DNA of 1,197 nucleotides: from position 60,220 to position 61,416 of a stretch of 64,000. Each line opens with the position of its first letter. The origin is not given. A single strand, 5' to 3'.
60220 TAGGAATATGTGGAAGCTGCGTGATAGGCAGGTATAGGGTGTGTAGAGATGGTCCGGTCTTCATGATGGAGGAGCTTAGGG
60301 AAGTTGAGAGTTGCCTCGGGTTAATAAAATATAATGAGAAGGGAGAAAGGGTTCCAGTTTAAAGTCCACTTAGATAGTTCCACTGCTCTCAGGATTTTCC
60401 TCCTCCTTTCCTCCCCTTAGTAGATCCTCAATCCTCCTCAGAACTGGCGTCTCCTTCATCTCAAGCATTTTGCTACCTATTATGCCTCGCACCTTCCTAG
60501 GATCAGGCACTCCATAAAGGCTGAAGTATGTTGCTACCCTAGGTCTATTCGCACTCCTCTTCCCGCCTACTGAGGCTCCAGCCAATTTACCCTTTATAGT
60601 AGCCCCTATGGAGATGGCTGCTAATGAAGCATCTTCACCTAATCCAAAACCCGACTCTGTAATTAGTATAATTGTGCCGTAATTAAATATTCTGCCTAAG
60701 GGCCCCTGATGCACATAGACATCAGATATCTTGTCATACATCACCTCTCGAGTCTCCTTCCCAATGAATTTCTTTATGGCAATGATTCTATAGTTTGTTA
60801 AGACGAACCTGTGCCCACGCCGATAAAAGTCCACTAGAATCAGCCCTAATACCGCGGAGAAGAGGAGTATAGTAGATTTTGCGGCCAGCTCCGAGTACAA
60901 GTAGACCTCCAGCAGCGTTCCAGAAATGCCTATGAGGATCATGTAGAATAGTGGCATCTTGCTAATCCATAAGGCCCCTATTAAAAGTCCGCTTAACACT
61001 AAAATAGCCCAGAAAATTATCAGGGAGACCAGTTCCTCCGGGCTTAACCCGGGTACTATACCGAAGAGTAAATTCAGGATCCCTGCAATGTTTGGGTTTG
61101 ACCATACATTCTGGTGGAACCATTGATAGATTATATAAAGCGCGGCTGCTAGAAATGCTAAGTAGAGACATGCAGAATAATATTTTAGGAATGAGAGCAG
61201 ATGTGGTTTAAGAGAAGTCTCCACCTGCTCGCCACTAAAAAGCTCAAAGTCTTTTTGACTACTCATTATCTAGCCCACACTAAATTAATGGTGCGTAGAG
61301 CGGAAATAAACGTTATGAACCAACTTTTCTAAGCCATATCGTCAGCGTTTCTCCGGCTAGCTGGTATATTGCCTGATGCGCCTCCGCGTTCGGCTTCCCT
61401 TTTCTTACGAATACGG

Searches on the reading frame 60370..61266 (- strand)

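Call 33: search_protein_families(library=pfam, proteins=[window:60370-61266:-], max_evalue=0.0001)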
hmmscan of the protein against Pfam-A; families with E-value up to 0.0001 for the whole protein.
window:60370-61266:- (298 aa): 2 families
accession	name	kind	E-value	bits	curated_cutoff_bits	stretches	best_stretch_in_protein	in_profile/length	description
PF03703.20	bPH_2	-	1.4e-10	41.7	22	1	150-216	2-64/78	Bacterial PH domain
PF14470.12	bPH_3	-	6.1e-05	23.9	23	0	152-194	23-67/95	Bacterial PH domain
